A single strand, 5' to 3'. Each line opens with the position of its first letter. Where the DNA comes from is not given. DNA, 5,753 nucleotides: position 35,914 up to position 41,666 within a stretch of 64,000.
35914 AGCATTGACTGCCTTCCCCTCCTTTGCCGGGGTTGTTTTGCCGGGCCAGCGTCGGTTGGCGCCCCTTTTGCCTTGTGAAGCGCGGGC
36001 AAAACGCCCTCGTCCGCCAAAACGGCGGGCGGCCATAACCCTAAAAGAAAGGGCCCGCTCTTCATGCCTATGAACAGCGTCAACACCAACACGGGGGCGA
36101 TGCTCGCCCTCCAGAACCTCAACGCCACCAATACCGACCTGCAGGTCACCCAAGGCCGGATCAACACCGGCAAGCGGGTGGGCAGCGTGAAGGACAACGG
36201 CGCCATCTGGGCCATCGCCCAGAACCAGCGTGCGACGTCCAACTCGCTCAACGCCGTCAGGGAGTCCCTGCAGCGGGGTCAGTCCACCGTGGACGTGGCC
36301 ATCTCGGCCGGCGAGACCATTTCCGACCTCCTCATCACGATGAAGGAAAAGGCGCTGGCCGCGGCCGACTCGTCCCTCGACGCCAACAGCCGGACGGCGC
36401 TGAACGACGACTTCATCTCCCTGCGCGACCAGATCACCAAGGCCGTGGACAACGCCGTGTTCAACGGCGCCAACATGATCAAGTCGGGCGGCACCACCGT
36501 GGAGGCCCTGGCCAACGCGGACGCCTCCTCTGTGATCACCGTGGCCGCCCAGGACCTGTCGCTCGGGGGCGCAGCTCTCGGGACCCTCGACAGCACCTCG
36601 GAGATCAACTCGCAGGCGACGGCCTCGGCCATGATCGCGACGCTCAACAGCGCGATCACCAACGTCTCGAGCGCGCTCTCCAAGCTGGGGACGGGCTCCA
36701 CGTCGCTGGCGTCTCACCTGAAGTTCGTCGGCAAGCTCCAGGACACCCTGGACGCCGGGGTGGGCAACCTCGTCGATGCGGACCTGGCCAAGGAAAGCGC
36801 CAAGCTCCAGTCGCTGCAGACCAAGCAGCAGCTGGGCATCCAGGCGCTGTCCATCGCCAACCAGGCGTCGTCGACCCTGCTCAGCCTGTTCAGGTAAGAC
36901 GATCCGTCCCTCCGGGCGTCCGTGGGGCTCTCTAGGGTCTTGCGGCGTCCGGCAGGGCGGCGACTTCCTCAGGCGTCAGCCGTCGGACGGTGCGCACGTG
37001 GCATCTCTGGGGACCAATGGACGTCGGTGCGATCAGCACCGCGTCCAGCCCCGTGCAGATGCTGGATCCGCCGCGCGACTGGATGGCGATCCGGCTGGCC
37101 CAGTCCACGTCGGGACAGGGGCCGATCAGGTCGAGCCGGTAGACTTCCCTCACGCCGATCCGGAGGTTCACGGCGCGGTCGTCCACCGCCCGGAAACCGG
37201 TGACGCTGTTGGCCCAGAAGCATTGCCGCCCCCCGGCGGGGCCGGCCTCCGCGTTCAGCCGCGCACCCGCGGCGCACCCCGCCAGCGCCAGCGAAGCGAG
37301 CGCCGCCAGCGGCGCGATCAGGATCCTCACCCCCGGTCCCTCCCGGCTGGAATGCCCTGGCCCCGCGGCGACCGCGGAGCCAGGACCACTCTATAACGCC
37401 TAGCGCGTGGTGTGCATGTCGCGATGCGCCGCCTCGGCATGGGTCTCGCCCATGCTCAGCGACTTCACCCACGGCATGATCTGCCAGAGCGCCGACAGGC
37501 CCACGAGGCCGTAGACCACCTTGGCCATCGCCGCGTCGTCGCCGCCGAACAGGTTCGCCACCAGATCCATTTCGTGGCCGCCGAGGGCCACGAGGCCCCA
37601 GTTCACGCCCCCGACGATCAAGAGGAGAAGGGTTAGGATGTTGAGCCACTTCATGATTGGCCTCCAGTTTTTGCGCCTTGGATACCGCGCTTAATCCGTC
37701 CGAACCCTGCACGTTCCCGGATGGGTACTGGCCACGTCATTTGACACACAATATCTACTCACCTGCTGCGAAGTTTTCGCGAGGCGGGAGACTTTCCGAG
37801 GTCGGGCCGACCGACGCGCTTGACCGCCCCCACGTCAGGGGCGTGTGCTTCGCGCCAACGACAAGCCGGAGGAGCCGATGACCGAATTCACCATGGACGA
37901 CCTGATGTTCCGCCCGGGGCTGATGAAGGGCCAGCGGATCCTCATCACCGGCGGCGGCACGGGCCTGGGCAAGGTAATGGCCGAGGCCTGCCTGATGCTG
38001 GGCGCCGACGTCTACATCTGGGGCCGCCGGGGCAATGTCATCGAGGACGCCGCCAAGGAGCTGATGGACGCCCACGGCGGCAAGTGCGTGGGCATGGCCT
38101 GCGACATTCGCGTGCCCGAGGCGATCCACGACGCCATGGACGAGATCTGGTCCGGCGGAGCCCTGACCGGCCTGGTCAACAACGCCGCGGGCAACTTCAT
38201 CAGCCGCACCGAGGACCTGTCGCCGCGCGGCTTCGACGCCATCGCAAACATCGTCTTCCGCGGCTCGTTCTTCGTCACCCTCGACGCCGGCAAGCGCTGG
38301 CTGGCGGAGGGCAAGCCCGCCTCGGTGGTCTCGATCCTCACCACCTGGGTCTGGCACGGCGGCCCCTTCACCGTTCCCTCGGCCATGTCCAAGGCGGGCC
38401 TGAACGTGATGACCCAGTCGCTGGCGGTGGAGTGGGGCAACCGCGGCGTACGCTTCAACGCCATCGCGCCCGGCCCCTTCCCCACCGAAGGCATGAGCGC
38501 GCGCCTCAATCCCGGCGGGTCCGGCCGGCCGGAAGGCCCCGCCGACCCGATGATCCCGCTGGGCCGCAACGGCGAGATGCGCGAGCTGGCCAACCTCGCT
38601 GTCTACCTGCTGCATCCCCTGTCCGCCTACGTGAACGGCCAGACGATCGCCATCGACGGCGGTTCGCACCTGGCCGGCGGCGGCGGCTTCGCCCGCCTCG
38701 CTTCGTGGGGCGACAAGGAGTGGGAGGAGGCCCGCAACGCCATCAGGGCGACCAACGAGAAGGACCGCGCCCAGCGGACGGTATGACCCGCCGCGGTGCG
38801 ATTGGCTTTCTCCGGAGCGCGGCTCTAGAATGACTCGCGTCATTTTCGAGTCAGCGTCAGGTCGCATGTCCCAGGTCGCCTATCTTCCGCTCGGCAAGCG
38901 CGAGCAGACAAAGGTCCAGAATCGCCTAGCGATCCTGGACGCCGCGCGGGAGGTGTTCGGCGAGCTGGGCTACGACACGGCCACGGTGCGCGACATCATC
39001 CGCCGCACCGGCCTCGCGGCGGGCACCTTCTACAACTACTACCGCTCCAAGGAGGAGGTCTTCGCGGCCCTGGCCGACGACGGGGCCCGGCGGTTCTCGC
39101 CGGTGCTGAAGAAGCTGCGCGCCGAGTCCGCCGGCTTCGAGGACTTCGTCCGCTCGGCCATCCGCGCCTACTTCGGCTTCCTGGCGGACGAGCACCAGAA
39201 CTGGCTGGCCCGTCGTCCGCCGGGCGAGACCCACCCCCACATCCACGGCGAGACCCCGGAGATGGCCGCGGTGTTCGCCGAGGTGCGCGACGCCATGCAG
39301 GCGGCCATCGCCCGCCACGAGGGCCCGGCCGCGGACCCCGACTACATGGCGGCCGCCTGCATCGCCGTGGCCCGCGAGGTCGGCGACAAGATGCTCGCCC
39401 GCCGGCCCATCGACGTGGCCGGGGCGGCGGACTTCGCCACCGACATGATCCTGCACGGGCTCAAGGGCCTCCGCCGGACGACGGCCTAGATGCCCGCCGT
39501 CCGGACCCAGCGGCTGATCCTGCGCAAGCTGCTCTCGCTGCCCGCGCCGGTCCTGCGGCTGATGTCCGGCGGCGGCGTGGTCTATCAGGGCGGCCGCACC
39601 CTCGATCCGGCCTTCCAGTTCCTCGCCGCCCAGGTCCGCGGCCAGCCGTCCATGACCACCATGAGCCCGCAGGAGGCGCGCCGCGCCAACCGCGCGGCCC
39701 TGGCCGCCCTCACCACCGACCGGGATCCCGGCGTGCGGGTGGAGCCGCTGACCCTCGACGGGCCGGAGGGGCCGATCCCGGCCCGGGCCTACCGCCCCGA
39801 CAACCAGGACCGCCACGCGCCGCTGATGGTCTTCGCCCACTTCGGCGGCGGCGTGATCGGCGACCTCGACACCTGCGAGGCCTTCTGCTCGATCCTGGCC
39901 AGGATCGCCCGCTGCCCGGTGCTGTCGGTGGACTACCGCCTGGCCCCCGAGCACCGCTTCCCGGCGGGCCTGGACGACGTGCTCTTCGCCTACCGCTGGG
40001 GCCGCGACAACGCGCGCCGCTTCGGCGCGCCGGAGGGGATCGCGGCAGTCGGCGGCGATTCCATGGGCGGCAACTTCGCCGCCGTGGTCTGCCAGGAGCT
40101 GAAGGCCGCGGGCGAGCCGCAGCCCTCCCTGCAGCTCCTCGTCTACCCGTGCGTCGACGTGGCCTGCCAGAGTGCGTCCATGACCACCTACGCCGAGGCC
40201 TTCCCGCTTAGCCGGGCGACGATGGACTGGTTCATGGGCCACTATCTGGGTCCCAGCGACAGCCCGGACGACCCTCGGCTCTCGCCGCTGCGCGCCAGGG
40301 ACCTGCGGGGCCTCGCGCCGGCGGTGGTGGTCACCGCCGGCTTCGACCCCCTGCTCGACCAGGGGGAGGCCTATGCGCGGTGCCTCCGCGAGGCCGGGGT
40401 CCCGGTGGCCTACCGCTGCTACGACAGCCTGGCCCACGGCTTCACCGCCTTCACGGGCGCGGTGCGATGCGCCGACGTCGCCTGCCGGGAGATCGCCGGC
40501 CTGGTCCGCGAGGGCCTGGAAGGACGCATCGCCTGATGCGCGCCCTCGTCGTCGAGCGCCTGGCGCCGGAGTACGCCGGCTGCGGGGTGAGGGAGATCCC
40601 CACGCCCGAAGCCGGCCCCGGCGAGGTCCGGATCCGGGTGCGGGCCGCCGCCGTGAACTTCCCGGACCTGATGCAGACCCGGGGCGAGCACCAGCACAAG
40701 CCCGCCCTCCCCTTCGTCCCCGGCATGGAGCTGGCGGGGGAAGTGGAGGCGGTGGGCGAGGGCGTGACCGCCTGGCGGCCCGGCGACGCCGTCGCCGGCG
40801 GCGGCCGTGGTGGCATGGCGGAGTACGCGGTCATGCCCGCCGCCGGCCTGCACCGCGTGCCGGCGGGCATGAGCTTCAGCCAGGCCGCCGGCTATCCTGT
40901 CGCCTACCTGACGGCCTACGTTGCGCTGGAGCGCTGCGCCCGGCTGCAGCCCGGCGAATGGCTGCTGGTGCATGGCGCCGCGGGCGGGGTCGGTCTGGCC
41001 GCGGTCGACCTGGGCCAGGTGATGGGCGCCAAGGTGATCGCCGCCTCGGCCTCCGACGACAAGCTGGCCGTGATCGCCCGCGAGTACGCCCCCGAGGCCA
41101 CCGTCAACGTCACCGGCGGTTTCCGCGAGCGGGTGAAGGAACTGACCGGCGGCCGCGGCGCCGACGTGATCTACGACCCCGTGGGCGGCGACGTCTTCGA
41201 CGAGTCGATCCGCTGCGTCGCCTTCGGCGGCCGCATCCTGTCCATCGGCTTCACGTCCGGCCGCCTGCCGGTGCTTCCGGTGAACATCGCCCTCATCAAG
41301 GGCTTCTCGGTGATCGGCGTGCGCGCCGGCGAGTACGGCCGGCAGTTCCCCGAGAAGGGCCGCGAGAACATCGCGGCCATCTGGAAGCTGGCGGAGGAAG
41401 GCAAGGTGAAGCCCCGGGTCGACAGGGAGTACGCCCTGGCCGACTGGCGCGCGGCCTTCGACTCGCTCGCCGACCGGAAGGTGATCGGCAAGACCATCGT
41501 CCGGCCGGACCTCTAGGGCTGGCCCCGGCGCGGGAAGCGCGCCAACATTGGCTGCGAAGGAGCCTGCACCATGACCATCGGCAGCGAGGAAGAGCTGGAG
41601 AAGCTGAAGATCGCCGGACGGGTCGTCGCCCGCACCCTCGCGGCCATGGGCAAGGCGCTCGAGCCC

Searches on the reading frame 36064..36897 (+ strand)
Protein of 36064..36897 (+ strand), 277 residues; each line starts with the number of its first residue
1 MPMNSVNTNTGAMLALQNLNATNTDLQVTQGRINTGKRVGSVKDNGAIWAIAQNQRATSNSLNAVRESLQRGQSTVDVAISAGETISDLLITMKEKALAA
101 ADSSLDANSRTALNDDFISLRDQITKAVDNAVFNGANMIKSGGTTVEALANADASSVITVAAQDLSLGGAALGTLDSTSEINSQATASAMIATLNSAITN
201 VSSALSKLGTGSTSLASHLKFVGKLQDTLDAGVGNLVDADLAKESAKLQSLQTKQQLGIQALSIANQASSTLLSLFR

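Call 38: search_protein_families(library=pfam, proteins=[window:36064-36897:+], max_evalue=0.00001)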
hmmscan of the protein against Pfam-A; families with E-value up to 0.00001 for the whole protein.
window:36064-36897:+ (277 aa): 2 families
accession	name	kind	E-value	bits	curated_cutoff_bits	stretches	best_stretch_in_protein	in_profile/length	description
PF00669.25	Flagellin_N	-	1.3e-23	84.1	26.6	1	6-140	1-135/139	Bacterial flagellin N-terminal helical region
PF00700.27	Flagellin_C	-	7e-16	58.8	23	1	193-276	3-86/86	Bacterial flagellin C-terminal helical region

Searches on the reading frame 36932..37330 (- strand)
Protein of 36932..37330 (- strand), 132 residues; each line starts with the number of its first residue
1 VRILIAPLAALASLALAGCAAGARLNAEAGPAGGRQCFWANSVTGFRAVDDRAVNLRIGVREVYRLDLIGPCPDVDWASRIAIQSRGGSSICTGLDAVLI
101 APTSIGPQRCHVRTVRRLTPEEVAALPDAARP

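Call 38: search_protein_families(library=pfam, proteins=[window:36932-37330:-], max_evalue=0.00001)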
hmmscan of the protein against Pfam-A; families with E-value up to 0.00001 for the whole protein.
window:36932-37330:- (132 aa): 1 family
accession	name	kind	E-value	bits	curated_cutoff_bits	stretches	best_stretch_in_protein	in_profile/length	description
PF20101.4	DUF6491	-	1.8e-21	77.1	27.5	1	7-131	6-135/138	Family of unknown function (DUF6491)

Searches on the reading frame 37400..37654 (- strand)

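Call 38: search_protein_families(library=pfam, proteins=[window:37400-37654:-], max_evalue=0.00001)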
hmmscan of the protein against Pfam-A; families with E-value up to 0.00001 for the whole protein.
window:37400-37654:- (84 aa): 1 family
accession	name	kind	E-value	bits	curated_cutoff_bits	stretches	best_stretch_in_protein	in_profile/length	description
PF04070.17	DUF378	-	1.3e-19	70.2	25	1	2-60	1-57/60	Domain of unknown function (DUF378)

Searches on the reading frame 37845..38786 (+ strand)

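Call 38: search_protein_families(library=pfam, proteins=[window:37845-38786:+], max_evalue=0.00001)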
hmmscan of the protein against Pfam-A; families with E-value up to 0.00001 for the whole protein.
window:37845-38786:+ (313 aa): 2 families
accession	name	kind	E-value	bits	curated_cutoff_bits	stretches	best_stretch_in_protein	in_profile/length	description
PF13561.12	adh_short_C2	-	2.5e-39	135.7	27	1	39-275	6-236/236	Enoyl-(Acyl carrier protein) reductase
PF00106.31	adh_short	-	2.2e-28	99.5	26.6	1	31-217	2-187/195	short chain dehydrogenase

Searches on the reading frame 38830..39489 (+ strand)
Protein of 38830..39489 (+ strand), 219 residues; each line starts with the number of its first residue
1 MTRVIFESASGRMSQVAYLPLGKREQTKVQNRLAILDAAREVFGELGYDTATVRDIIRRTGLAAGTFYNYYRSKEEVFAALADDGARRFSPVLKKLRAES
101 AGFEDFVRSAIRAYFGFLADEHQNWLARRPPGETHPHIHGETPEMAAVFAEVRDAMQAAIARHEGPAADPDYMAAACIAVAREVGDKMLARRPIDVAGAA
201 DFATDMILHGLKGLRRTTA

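Call 38: search_protein_families(library=pfam, proteins=[window:38830-39489:+], max_evalue=0.00001)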
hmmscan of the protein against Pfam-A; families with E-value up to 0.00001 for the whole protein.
window:38830-39489:+ (219 aa): 1 family
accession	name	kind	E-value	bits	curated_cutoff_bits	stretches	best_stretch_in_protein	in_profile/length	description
PF00440.29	TetR_N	-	1.5e-16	60.3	24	1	35-81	1-47/47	Bacterial regulatory proteins, tetR family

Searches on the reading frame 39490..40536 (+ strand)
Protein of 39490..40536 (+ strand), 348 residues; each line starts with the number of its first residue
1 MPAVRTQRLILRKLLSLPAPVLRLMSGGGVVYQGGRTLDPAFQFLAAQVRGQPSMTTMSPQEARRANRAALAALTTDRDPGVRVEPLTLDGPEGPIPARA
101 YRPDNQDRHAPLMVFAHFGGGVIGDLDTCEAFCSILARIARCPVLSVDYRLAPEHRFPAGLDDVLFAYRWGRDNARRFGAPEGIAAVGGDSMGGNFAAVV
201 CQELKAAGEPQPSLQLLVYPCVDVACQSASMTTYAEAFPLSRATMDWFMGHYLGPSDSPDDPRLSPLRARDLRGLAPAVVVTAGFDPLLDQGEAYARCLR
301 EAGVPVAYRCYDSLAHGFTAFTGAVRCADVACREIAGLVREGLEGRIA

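Call 38: search_protein_families(library=pfam, proteins=[window:39490-40536:+], max_evalue=0.00001)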
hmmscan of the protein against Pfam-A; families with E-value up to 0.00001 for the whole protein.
window:39490-40536:+ (348 aa): 2 families
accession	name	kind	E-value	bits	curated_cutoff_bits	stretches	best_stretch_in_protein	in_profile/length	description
PF07859.19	Abhydrolase_3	-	3.3e-66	223.5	25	1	113-319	1-209/210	alpha/beta hydrolase fold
PF20434.5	BD-FAE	-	6.3e-10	39.4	26.8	1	101-201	4-107/215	BD-FAE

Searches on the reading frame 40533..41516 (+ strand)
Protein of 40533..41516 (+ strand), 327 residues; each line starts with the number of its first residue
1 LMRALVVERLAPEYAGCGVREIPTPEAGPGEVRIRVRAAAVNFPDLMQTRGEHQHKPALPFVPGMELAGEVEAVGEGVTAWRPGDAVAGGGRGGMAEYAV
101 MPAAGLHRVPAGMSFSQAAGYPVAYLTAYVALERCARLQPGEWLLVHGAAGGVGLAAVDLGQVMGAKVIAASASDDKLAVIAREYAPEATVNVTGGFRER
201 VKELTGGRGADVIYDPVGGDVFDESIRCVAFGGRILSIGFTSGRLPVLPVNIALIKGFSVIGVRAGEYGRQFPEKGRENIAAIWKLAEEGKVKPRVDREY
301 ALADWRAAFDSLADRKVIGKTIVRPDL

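Call 38: search_protein_families(library=pfam, proteins=[window:40533-41516:+], max_evalue=0.00001)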
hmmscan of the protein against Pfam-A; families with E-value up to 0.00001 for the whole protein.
window:40533-41516:+ (327 aa): 3 families
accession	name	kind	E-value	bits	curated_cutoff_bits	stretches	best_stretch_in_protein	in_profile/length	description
PF00107.32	ADH_zinc_N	-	3.3e-23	82.5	31.8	1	152-273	1-121/129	Zinc-binding dehydrogenase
PF08240.17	ADH_N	-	6.1e-20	71.9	23.5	1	28-110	1-103/104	Alcohol dehydrogenase GroES-like domain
PF13602.12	ADH_zinc_N_2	-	1.1e-17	65.7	27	1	200-323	13-134/134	Zinc-binding dehydrogenase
